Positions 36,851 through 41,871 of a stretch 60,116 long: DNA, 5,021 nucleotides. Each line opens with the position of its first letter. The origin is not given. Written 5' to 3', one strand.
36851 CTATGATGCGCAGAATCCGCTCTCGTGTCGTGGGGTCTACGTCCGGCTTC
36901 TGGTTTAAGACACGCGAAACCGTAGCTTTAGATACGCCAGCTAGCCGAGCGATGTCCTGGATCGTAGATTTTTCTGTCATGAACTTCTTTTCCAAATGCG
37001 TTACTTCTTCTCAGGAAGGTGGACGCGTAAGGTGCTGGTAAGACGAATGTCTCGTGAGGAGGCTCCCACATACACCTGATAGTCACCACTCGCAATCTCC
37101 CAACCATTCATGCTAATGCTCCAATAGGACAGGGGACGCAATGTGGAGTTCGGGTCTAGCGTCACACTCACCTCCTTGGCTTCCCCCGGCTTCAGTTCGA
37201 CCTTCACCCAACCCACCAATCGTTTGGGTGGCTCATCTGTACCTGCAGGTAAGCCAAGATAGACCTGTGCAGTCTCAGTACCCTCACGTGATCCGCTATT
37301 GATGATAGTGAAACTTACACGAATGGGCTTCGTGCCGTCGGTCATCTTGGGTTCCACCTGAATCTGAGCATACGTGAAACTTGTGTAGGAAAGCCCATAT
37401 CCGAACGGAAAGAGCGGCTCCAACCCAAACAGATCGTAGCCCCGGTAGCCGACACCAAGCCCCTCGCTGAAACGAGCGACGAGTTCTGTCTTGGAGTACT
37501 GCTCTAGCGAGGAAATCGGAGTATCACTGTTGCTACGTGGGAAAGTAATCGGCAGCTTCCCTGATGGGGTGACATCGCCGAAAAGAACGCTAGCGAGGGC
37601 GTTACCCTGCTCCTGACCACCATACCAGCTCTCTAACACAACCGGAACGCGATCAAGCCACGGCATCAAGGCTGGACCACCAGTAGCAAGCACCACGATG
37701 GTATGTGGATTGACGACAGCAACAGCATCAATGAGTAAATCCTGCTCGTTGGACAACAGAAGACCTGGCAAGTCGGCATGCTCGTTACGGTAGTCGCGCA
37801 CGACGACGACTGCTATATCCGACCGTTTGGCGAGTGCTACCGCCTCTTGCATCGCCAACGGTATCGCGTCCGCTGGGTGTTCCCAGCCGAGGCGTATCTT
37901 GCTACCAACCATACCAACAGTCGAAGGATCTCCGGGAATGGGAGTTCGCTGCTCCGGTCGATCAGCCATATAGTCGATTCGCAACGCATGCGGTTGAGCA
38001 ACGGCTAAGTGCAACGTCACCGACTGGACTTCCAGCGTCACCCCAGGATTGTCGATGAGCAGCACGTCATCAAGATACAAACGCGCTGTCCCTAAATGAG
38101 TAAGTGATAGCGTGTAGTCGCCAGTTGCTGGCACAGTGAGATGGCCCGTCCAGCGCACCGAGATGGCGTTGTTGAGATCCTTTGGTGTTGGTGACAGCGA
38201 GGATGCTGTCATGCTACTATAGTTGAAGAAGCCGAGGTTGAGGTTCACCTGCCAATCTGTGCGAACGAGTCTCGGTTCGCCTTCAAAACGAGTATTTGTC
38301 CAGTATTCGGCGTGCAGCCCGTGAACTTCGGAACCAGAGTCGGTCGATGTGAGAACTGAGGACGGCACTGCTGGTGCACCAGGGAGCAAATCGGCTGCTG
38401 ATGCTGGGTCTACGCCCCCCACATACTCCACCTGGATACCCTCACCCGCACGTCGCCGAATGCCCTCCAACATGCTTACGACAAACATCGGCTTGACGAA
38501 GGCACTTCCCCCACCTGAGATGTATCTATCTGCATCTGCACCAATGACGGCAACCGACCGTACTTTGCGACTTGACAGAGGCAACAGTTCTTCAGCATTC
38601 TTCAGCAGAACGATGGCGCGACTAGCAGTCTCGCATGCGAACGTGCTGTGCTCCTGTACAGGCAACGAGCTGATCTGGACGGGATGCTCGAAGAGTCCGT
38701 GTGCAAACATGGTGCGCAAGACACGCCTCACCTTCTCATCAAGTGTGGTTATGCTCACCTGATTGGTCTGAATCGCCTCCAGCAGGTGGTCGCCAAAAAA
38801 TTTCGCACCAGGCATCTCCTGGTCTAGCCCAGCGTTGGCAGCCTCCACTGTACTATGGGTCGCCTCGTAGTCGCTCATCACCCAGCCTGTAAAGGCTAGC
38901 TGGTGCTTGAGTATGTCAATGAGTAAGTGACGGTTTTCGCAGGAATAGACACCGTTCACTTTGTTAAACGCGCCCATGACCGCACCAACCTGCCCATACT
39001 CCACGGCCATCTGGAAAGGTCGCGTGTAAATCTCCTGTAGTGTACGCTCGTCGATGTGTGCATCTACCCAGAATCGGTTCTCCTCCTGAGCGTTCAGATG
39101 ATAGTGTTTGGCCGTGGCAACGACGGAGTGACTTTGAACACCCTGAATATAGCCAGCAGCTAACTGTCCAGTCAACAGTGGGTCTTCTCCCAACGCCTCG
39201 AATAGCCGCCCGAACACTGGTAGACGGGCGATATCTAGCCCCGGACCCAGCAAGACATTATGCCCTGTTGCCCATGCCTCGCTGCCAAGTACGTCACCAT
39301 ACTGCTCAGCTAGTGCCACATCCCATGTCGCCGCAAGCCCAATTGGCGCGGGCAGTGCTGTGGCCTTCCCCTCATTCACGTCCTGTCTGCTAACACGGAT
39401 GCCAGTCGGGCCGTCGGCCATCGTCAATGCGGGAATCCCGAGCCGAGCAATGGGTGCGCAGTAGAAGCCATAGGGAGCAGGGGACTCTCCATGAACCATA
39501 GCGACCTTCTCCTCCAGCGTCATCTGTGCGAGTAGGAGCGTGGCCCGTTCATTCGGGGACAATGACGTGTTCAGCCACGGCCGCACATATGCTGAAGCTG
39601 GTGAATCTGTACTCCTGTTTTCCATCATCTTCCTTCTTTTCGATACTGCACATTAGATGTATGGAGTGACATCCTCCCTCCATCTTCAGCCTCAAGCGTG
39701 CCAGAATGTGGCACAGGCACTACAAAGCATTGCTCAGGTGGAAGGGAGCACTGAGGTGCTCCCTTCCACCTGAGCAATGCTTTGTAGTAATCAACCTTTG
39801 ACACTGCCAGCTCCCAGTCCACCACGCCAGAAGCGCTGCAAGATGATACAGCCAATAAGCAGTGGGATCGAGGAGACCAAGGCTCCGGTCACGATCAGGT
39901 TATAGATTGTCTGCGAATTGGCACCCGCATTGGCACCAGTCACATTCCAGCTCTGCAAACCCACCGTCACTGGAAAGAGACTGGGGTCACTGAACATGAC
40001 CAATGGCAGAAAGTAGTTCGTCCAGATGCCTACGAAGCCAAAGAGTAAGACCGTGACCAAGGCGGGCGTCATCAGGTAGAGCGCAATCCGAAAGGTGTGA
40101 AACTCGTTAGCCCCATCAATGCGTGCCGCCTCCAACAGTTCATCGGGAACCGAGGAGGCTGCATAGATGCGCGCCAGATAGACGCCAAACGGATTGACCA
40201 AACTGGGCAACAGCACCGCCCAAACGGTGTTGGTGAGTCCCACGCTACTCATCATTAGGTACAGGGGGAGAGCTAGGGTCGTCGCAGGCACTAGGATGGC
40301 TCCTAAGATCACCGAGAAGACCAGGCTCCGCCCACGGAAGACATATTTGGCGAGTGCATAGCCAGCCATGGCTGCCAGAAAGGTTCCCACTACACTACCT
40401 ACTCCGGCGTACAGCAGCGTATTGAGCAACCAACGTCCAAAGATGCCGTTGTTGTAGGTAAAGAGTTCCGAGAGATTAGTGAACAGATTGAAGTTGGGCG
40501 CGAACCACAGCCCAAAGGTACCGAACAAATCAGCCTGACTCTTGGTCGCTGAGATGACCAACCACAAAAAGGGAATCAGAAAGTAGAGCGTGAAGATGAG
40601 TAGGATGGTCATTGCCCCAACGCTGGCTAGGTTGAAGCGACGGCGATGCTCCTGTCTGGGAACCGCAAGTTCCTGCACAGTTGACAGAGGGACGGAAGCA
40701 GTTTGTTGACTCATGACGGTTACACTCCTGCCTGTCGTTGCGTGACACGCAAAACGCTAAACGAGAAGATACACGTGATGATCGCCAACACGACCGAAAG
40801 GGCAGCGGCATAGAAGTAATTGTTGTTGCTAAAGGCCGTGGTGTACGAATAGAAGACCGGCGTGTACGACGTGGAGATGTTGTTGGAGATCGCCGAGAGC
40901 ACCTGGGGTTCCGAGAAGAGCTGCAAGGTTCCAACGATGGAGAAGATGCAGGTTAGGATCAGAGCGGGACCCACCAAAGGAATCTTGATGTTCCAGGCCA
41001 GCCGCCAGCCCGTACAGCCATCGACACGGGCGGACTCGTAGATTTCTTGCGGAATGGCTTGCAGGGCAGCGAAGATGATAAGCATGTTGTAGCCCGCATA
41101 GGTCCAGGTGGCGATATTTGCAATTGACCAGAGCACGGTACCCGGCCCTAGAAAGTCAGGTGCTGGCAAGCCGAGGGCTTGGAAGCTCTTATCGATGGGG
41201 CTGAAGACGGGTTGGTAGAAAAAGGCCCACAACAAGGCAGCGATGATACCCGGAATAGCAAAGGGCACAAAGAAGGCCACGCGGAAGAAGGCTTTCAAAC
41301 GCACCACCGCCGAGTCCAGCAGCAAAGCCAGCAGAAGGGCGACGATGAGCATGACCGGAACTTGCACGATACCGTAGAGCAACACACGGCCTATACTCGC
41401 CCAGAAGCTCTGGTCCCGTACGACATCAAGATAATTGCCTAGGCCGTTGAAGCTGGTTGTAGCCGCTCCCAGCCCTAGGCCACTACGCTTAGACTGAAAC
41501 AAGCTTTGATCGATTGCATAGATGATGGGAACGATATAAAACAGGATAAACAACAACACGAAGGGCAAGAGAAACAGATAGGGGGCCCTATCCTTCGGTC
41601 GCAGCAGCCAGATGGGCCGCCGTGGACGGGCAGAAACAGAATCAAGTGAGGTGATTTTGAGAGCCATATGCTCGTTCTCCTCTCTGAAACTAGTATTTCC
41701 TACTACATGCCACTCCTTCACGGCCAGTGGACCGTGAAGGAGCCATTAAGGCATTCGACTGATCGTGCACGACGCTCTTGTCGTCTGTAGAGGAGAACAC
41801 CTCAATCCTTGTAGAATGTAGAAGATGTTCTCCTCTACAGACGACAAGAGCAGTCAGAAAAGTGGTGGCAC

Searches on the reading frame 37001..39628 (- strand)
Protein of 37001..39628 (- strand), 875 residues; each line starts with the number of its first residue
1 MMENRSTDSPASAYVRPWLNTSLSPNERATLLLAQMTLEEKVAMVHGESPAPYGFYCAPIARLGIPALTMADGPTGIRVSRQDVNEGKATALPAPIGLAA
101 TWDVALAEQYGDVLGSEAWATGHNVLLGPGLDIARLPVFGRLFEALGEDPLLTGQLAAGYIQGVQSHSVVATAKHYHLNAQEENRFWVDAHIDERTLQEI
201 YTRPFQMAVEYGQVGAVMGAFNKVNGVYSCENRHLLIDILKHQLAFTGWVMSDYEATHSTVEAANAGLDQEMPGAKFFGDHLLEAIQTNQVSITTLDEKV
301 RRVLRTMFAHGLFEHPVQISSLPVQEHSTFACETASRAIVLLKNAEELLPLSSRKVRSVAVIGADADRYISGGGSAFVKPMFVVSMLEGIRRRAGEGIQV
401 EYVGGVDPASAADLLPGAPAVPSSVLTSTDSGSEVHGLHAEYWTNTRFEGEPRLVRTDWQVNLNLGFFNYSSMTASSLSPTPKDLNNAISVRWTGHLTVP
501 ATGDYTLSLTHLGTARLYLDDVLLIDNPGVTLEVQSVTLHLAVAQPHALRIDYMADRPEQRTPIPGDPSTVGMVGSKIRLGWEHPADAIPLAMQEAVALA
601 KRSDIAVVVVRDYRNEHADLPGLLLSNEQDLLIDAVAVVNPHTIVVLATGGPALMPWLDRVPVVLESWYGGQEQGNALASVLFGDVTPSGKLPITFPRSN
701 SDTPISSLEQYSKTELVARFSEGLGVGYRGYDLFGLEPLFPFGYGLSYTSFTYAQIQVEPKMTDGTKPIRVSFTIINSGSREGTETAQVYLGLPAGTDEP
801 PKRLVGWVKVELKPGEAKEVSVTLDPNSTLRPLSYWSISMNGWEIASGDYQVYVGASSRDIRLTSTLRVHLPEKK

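Call 66: search_protein_families(library=pfam, proteins=[window:37001-39628:-], max_evalue=0.00001)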
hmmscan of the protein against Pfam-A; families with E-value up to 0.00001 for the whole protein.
window:37001-39628:- (875 aa): 4 families
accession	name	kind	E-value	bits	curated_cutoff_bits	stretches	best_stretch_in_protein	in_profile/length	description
PF01915.27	Glyco_hydro_3_C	-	3.4e-55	187.6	31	1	339-748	1-200/200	Glycosyl hydrolase family 3 C-terminal domain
PF00933.27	Glyco_hydro_3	-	2.4e-35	122.9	27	1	61-305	59-315/316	Glycosyl hydrolase family 3 N terminal domain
PF14310.12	Fn3-like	-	8.9e-20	71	25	1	785-858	1-71/71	Fibronectin type III-like domain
PF07691.17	PA14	-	1.1e-19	71.1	24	1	436-562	3-127/147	PA14 domain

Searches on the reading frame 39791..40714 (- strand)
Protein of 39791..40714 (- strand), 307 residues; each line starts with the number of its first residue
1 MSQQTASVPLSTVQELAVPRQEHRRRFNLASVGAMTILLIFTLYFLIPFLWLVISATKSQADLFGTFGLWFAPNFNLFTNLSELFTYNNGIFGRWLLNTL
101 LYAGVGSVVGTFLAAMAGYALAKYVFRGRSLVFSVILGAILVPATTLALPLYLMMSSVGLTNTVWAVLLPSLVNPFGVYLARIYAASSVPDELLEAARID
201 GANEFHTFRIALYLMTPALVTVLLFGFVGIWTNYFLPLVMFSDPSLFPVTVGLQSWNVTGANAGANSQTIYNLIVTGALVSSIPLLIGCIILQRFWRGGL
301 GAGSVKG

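Call 67: search_protein_families(library=pfam, proteins=[window:39791-40714:-], max_evalue=0.00001)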
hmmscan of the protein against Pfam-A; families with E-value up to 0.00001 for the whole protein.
window:39791-40714:- (307 aa): 1 family
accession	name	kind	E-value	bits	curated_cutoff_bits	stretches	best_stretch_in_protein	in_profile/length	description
PF00528.27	BPD_transp_1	-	2.3e-11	44.2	26.4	1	114-292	5-171/184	Binding-protein-dependent transport system inner membrane component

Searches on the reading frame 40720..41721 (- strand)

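Call 67: search_protein_families(library=pfam, proteins=[window:40720-41721:-], max_evalue=0.00001)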
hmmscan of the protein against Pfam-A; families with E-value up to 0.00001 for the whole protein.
window:40720-41721:- (333 aa): 1 family
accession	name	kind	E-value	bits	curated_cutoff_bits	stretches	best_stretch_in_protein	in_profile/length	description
PF00528.27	BPD_transp_1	-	5e-12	46.3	26.4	1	130-322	3-172/184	Binding-protein-dependent transport system inner membrane component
